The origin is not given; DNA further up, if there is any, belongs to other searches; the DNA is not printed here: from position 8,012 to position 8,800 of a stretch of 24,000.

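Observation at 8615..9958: The same CC-x6-CC tail ends both the MarR regulator and HgcB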

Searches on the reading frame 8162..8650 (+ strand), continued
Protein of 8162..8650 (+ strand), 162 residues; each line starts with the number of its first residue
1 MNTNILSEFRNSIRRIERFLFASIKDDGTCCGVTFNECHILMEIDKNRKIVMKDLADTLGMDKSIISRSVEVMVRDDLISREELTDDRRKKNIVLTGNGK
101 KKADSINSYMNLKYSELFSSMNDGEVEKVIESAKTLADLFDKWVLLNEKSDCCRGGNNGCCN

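Call 50: find_encoding_contigs(protein=P0254, flank=4000, max_places=4)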
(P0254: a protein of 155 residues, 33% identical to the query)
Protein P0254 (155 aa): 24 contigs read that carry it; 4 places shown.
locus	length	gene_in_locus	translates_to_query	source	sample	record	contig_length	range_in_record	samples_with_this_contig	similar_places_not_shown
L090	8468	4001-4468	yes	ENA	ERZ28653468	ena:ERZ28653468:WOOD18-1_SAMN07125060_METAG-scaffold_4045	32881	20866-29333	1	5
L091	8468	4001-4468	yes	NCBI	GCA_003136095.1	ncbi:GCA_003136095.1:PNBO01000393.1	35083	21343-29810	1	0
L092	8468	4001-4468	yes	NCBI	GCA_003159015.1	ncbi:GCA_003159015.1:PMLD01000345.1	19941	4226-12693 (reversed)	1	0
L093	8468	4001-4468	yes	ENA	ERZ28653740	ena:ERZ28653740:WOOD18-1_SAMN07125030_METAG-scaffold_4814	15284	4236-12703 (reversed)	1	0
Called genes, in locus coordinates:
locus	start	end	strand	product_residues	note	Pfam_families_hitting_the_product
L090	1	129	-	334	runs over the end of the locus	PF01547:SBP_bac_1, PF13531:SBP_bac_11, PF13343:SBP_bac_6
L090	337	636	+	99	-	-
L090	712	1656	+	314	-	PF00132:Hexapep (faint)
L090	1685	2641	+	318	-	PF00291:PALP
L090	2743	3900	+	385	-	PF00266:Aminotran_5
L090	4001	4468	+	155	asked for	PF01047:MarR, PF12802:MarR_2, PF13463:HTH_27 (faint), PF22166:WHD_ArnR1 (faint), PF09339:HTH_IclR (weak)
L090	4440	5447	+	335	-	PF03599:CdhD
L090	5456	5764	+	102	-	PF14697:Fer4_21 (faint), PF00037:Fer4 (weak), PF12797:Fer4_2 (faint), PF12837:Fer4_6 (weak), PF13237:Fer4_10, PF12800:Fer4_4 (faint), PF12838:Fer4_7 (weak), PF13187:Fer4_9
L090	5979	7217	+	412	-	PF00266:Aminotran_5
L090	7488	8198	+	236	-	PF02665:Nitrate_red_gam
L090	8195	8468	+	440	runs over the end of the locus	PF12838:Fer4_7 (faint), PF13187:Fer4_9 (faint), PF14697:Fer4_21 (faint), PF13183:Fer4_8, PF13237:Fer4_10 (faint), PF13484:Fer4_16 (faint), PF13534:Fer4_17, PF02754:CCG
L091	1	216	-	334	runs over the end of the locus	PF01547:SBP_bac_1, PF13531:SBP_bac_11, PF13343:SBP_bac_6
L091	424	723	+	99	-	-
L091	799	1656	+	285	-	-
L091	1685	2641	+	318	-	PF00291:PALP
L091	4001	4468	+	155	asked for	PF01047:MarR, PF12802:MarR_2, PF13463:HTH_27 (faint), PF22166:WHD_ArnR1 (faint), PF09339:HTH_IclR (weak)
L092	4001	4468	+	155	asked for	PF01047:MarR, PF12802:MarR_2, PF13463:HTH_27 (faint), PF22166:WHD_ArnR1 (faint), PF09339:HTH_IclR (weak)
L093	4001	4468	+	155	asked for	PF01047:MarR, PF12802:MarR_2, PF13463:HTH_27 (faint), PF22166:WHD_ArnR1 (faint), PF09339:HTH_IclR (weak)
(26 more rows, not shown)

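Call 57: find_encoding_contigs(protein=P0238, flank=5000, max_places=2)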
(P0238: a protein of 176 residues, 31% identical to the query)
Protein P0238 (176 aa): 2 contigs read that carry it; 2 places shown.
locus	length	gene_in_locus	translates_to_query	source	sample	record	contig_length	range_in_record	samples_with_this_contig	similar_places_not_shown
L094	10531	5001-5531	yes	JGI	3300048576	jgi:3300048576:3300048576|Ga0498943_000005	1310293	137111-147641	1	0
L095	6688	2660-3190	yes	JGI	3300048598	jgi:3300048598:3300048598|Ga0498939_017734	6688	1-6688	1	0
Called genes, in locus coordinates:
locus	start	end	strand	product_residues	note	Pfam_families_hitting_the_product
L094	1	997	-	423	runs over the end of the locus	PF01969:Ni_insertion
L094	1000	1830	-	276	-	-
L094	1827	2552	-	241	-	PF02463:SMC_N (weak), PF13555:AAA_29 (faint), PF00005:ABC_tran, PF13304:AAA_21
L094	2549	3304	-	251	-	PF02361:CbiQ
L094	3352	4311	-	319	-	PF01891:CbiM, PF13190:PDGLE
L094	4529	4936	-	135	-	PF12953:DUF3842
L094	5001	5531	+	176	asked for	PF01047:MarR, PF12802:MarR_2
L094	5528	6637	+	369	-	PF03599:CdhD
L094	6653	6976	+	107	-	PF13183:Fer4_8 (faint), PF14697:Fer4_21 (faint), PF13237:Fer4_10 (weak), PF00037:Fer4 (weak), PF12837:Fer4_6 (weak), PF12838:Fer4_7, PF13187:Fer4_9, PF00037:Fer4 (weak), +2 more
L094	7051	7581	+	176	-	-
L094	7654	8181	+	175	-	-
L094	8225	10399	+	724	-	PF04055:Radical_SAM (weak)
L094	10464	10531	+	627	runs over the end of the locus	PF00015:MCPsignal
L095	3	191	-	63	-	?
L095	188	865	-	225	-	PF02361:CbiQ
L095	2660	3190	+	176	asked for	PF01047:MarR, PF12802:MarR_2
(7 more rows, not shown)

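Call 58: find_encoding_contigs(protein=P0130, flank=5000, max_places=2)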
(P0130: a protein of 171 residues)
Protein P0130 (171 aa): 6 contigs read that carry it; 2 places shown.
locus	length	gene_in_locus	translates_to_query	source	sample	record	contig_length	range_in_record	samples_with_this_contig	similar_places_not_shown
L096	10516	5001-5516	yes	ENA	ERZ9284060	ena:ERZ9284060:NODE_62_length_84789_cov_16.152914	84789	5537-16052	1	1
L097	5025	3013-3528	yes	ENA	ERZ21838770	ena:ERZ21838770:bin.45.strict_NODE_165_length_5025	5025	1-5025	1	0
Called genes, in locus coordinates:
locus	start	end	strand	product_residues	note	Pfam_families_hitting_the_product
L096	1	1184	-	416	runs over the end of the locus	PF04339:FemAB_like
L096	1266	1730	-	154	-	PF13404:HTH_AsnC-type, PF13412:HTH_24, PF01037:AsnC_trans_reg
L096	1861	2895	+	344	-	PF03590:AsnA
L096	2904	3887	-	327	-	PF00027:cNMP_binding, PF00990:GGDEF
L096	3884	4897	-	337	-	PF00027:cNMP_binding, PF00990:GGDEF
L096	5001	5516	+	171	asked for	PF01047:MarR, PF12802:MarR_2 (weak)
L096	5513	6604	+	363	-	PF03599:CdhD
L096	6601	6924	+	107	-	PF13183:Fer4_8 (faint), PF12797:Fer4_2 (weak), PF13237:Fer4_10, PF00037:Fer4 (weak), PF12837:Fer4_6 (weak), PF12838:Fer4_7, PF13187:Fer4_9, PF00037:Fer4 (weak), +3 more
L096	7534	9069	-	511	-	PF01336:tRNA_anti-codon, PF00152:tRNA-synt_2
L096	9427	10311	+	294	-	-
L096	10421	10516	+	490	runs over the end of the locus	PF03606:DcuC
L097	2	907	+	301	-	?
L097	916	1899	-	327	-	PF00027:cNMP_binding, PF00990:GGDEF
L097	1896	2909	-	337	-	PF00027:cNMP_binding, PF00990:GGDEF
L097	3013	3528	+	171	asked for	PF01047:MarR, PF12802:MarR_2 (weak)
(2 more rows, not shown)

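Call 59: find_encoding_contigs(protein=P0240, flank=5000, max_places=2)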
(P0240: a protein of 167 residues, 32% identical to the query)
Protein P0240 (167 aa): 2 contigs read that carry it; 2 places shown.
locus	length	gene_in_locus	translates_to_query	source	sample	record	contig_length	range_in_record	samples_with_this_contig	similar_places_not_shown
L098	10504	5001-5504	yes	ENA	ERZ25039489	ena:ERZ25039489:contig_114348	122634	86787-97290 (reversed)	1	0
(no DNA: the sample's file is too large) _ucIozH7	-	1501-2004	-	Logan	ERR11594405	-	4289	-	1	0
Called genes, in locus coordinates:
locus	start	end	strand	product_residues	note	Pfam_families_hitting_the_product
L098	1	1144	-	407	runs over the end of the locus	PF00690:Cation_ATPase_N, PF00122:E1-E2_ATPase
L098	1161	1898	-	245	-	PF01183:Glyco_hydro_25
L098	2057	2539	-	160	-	PF03176:MMPL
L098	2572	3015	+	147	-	-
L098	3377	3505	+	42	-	-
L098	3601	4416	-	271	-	-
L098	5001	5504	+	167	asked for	PF12840:HTH_20 (faint), PF01047:MarR, PF12802:MarR_2, PF13463:HTH_27 (weak)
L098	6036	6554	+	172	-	-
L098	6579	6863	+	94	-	PF12797:Fer4_2 (weak), PF13237:Fer4_10, PF00037:Fer4, PF12837:Fer4_6 (weak), PF12838:Fer4_7, PF13187:Fer4_9, PF12797:Fer4_2 (weak), PF00037:Fer4 (weak), +6 more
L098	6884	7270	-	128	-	PF02391:MoaE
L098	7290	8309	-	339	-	PF00994:MoCF_biosynth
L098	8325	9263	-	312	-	PF12728:HTH_17, PF12727:PBP_like, PF13531:SBP_bac_11 (weak)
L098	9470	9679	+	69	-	PF03459:TOBE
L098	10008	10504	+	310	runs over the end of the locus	PF07690:MFS_1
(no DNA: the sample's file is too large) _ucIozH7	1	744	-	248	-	?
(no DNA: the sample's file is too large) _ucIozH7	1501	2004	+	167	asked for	PF12840:HTH_20 (faint), PF01047:MarR, PF12802:MarR_2, PF13463:HTH_27 (weak)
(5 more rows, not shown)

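Call 64: list_cluster_members(proteins=[P0166, P0168, P0175, P0177, P0181, P0198, P0203, P0216, P0248, P0260])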
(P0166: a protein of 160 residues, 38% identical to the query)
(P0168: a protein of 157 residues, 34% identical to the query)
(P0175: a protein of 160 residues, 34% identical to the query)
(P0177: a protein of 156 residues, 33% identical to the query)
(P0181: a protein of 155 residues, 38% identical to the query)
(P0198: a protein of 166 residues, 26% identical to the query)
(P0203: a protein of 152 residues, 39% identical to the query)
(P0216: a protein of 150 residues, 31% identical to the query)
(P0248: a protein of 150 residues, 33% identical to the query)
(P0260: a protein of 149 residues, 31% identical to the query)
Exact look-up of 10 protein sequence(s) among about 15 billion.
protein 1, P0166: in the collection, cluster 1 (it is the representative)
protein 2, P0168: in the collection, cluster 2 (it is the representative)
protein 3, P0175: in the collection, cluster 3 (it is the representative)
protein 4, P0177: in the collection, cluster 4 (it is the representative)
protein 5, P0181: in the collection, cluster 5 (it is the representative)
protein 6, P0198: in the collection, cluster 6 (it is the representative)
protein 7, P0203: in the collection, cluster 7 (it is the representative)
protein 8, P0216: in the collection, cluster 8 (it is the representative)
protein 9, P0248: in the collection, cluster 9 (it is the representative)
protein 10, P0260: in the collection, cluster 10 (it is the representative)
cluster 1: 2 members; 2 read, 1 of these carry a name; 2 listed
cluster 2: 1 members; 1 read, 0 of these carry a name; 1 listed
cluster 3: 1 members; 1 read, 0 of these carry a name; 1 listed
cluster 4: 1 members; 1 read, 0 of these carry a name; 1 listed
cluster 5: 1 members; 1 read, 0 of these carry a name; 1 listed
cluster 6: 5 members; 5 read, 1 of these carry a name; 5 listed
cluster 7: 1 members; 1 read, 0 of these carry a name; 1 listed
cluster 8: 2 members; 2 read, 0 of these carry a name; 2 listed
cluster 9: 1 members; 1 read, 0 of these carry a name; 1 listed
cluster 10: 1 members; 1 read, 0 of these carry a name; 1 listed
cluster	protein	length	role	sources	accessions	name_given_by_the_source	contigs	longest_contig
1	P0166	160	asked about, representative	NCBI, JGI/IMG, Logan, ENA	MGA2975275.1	MAG: MarR family transcriptional regulator [Spirochaetia bacterium] | DNA-binding MarR family transcriptional regulator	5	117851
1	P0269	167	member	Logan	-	-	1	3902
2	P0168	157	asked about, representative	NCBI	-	-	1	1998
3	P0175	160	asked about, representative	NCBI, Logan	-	-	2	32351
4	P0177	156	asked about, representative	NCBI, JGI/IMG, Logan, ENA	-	-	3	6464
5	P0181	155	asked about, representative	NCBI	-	-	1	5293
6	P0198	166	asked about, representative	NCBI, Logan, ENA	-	-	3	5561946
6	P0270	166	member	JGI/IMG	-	DNA-binding MarR family transcriptional regulator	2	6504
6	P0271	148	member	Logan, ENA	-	-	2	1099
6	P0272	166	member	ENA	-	-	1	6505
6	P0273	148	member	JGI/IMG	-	-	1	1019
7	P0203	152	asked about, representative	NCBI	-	-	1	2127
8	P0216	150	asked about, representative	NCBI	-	-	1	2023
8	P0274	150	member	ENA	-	-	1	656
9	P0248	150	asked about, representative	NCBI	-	-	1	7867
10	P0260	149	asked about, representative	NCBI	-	-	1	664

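Call 65: search_dna_similar(query=P0159, collection=plasmids, mode=protein, max_evalue=1e-8, max_rows=15)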
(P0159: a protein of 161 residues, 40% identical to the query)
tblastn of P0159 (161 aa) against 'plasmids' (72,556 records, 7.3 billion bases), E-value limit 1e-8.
Records with a match: 85; places in all: 87; records where one place covers at least 80% of the query: 48.
Best place of each record, by identity: <60% 85.
By first word of the organism name: Bacillus 36; Paenibacillus 9; Priestia 7; Cytobacillus 5; Clostridium 4; Niallia 3; Deinococcus 3; Pseudomonas 3; Vibrio 3; Rhodococcus 3; and 8 more.
By predicted mobility (MOB-suite, as given by PLSDB): non-mobilizable 71; conjugative 8; mobilizable 6.
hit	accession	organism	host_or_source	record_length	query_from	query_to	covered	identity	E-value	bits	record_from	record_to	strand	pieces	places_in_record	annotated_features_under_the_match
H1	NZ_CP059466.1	Priestia megaterium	Prokaryotes,soil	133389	9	148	87%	41.4%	1e-25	108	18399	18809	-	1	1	MarR family winged helix-turn-helix transcriptional regulator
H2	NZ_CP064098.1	Priestia aryabhattai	cell culture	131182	9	148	87%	40.7%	4e-24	104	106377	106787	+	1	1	MarR family winged helix-turn-helix transcriptional regulator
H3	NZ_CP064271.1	Priestia megaterium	cell culture,Zoo anteater area soil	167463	9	148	87%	40.7%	4e-24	103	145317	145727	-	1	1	MarR family winged helix-turn-helix transcriptional regulator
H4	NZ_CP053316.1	Niallia circulans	cell culture,purple rhizosphere soil ...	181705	1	158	98%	35.4%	3e-22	99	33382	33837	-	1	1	MarR family transcriptional regulator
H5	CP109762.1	Priestia megaterium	potato,mixed culture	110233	9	140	82%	41.7%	1e-24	105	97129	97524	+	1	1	MarR family winged helix-turn-helix transcriptional regulator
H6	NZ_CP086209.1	Priestia sp. J2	single cell,Peanut field soil,Peanut ...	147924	9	140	82%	41.7%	1e-24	105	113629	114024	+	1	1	MarR family winged helix-turn-helix transcriptional regulator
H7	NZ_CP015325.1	Priestia filamentosa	plant,Cell culture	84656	9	140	82%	41.7%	2e-24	105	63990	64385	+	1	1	MarR family winged helix-turn-helix transcriptional regulator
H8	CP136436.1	Priestia filamentosa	Leaves of Cigar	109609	9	140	82%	41.7%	2e-24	105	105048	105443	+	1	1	MarR family winged helix-turn-helix transcriptional regulator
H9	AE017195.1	Bacillus cereus ATCC 10987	-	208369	9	142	83%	41.0%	8e-24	103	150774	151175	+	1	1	transcriptional regulator, MarR family protein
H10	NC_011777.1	Bacillus cereus AH820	-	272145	9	142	83%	41.0%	8e-24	103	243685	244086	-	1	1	MarR family winged helix-turn-helix transcriptional regulator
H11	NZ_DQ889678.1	Bacillus cereus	-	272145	9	142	83%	41.0%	8e-24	103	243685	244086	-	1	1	MarR family winged helix-turn-helix transcriptional regulator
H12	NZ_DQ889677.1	Bacillus cereus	-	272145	9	142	83%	41.0%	8e-24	103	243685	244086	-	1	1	MarR family winged helix-turn-helix transcriptional regulator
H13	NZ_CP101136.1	Bacillus paranthracis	single cell,soil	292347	9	142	83%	41.0%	8e-24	103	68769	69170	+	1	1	MarR family winged helix-turn-helix transcriptional regulator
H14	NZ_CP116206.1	Bacillus paranthracis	rice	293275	9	142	83%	41.0%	8e-24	103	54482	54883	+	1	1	MarR family winged helix-turn-helix transcriptional regulator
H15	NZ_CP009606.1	Bacillus cereus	soil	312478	9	142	83%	41.0%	8e-24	103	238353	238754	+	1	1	MarR family winged helix-turn-helix transcriptional regulator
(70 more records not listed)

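Call 66: get_annotated_region(hit=H1, flank=4000)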
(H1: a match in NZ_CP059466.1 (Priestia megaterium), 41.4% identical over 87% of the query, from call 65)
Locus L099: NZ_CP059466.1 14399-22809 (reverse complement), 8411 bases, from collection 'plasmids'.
description: Priestia megaterium strain 2020WEIHUA_L plasmid p9, complete sequence
organism: Priestia megaterium (NCBI taxid 1404)
taxonomy: Bacteria; Bacillota; Bacilli; Bacillales; Bacillaceae; Priestia; Priestia megaterium
host: -; source: Prokaryotes,soil; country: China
typing (MOB-suite, as given by PLSDB): non-mobilizable; replicon rep_cluster_385
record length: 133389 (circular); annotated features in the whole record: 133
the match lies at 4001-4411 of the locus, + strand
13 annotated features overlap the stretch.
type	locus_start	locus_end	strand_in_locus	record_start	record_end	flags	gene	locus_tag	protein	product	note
CDS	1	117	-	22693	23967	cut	-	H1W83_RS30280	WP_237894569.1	RCCLKC-tail radical SAM protein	-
CDS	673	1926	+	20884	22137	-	-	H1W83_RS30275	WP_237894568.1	tetratricopeptide repeat protein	-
CDS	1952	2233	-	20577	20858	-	-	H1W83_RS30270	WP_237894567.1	metalloregulator ArsR/SmtB family transcription factor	GO:0006355 - regulation of DNA-templated transcription [Evidence IEA]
CDS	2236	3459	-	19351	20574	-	-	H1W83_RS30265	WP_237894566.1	ATP-grasp domain-containing protein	-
CDS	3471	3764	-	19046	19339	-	-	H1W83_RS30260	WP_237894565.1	carboxymuconolactone decarboxylase family protein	-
CDS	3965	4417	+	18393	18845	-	-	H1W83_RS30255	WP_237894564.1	MarR family winged helix-turn-helix transcriptional regulator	GO:0006355 - regulation of DNA-templated transcription [Evidence IEA]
CDS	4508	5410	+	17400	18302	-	-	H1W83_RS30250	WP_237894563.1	permease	-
CDS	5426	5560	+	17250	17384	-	-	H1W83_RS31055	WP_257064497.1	hypothetical protein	-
CDS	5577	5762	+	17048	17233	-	-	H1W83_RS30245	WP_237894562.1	hypothetical protein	-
CDS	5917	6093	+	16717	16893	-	-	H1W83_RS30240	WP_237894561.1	hypothetical protein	-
CDS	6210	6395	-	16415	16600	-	-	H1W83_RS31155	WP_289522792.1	hypothetical protein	-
CDS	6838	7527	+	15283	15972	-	-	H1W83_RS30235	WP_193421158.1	response regulator transcription factor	GO:0000160 - phosphorelay signal transduction system [Evidence IEA]; GO:0006355 - regulation of DNA-templated ...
CDS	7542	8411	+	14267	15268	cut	-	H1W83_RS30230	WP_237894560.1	sensor histidine kinase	GO:0007165 - signal transduction [Evidence IEA]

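Call 67: get_annotated_region(hit=H9, flank=4000)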
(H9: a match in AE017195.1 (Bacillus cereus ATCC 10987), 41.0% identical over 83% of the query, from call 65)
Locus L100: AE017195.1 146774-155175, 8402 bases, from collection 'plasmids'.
description: Bacillus cereus ATCC 10987 plasmid pBc10987, complete sequence
organism: Bacillus cereus ATCC 10987 (NCBI taxid 222523)
taxonomy: Bacteria; Bacillota; Bacilli; Bacillales; Bacillaceae; Bacillus; Bacillus cereus; Bacillus cereus ATCC 10987
host: -; source: -; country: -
typing (MOB-suite, as given by PLSDB): non-mobilizable; replicon rep_cluster_125; mating-pair formation MPF_T
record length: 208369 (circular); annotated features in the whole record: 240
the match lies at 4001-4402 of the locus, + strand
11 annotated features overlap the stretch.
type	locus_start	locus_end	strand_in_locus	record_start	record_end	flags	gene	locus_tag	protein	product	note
CDS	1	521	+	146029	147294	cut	-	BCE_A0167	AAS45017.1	helix-turn-helix/TPR domain protein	-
CDS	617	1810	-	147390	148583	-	-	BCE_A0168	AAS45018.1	phosphate transporter family protein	-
CDS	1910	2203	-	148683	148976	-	-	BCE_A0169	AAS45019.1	transcription regulator ArsR family protein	-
CDS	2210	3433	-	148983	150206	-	-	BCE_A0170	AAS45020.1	phosphoribosylglycinamide synthetase, ATP-grasp (A) domain protein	-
CDS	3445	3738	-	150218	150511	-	-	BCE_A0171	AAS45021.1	hypothetical protein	-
CDS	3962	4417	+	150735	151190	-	-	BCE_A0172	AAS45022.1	transcriptional regulator, MarR family protein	-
CDS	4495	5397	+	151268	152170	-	-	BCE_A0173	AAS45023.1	membrane protein, putative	-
CDS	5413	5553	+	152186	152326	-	-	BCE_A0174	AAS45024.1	hypothetical protein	-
CDS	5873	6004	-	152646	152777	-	-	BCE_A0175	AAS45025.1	hypothetical protein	-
CDS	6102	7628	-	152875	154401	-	-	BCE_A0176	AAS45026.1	hypothetical protein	-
CDS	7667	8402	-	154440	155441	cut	-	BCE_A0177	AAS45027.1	hypothetical protein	-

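Call 71: search_protein_families(library=ncbifam, proteins=[L099:4508-5407:+, L099:3965-4414:+, L099:3471-3764:-, L099:2236-3459:-], max_evalue=0.00001)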
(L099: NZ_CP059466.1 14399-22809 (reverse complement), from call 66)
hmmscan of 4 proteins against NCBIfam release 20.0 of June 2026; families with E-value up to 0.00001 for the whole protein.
L099:4508-5407:+ (300 aa): 2 families
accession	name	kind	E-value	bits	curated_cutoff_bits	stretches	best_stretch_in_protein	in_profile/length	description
NF040736.1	efflux_SaoE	equivalog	1.3e-24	87.1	325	1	22-295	20-294/352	efflux transporter SaoE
NF033936.1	CuZnOut_SO0444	equivalog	4.8e-21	75.3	300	1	160-295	175-309/351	SO_0444 family Cu/Zn efflux transporter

L099:3965-4414:+ (150 aa): 11 families
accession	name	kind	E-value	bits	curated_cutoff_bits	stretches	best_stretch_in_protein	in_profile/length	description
NF045593.1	bilirub_TF_BilQ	equivalog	1.1e-11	44.6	125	1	33-140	24-131/135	bilirubin utilization transcriptional regulator BilQ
NF053814.1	teico_TcaR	equivalog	1.2e-10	41.7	170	1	31-146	30-147/151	MarR family transcriptional regulator TcaR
TIGR02337.1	HpaR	equivalog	2.2e-08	34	121.2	1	44-137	33-126/130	homoprotocatechuate degradation operon regulator HpaR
NF053777.1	Saro0803TransReg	equivalog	2.7e-07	30.4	200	1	41-109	39-107/140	Saro_0803 family transcriptional regulator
NF002926.0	PRK03573.1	equivalog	6e-07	29.5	120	1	45-138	37-131/144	transcriptional regulator SlyA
NF053755.1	MsvR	equivalog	2.6e-06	27.3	220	1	38-125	12-101/236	transcriptional factor MsvR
NF053606.1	Sta1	subfamily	3.5e-06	27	80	0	34-93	15-76/100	Sta1 family transcriptional regulator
NF052438.1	TransRegRv0880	equivalog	3.7e-06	26.8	220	1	67-144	62-139/143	Rv0880 family HTH-type transcriptional regulator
NF050133.1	TransRegFabT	equivalog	4.1e-06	27.1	200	1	35-124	25-114/138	fatty acid biosynthesis transcriptional regulator FabT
TIGR01889.1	Staph_reg_Sar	paralog_domain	4.2e-06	27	62.6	1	50-118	40-108/109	staphylococcal accessory regulator family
NF047395.1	TransRegLtdR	equivalog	5.6e-06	26.2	250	1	35-121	48-133/166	transcriptional regulator LdtR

L099:3471-3764:- (97 aa): 0 families

L099:2236-3459:- (407 aa): 21 families
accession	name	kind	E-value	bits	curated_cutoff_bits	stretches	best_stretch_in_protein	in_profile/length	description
NF002563.0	PRK02186.1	subfamily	7.2e-58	196.6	625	1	63-403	66-398/890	argininosuccinate lyase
NF005543.0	PRK07206.1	subfamily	5.8e-38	130.6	302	1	54-385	57-397/416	hypothetical protein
NF041595.1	dap_A_syn_DdaF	equivalog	2.5e-24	85.8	840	1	36-297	42-306/424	dapdiamide A synthase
NF053745.1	AAntcapLigBacD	equivalog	4.7e-17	61.5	850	1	51-304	83-349/471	alanine--anticapsin ligase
NF002378.0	PRK01372.1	subfamily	6.6e-15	54.6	243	1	97-284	92-272/305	D-alanine--D-alanine ligase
TIGR01205.1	D_ala_D_alaTIGR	subfamily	4.2e-14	52.2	245.65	1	97-296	98-300/318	D-alanine--D-alanine ligase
TIGR00877.1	purD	equivalog_domain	4.3e-13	48.9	288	1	105-210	104-206/425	phosphoribosylamine--glycine ligase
NF002527.0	PRK01966.1-3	equivalog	6.1e-12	45.4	310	1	87-217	99-224/332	D-alanine--D-alanine ligase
NF053643.1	Ddl_archaea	equivalog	3.7e-11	42.6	500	1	96-338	92-324/367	putative pseudomurein biosynthesis ATP-grasp protein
TIGR00768.1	rimK_fam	subfamily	8.9e-11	41.7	143.4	1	49-285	32-257/276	RimK family alpha-L-glutamate ligase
NF009402.0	PRK12767.1-1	equivalog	1e-09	37.7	218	1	34-282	40-275/329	carbamoyl phosphate synthase-like protein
TIGR03909.1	pyrrolys_PylC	equivalog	1e-09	37.6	248.3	1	138-303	122-272/374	3-methylornithine--L-lysine ligase PylC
TIGR01369.1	CPSaseII_lrg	equivalog_domain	2.8e-09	35.2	1027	1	19-318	584-874/1052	carbamoyl-phosphate synthase (glutamine-hydrolyzing) large subunit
TIGR02144.1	LysX_arch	equivalog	3.5e-09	36.2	275.6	1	52-283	34-254/281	lysine biosynthesis protein LysX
TIGR02068.2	cya_phycin_syn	equivalog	6.2e-09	34.4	850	0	104-201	212-301/862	cyanophycin synthetase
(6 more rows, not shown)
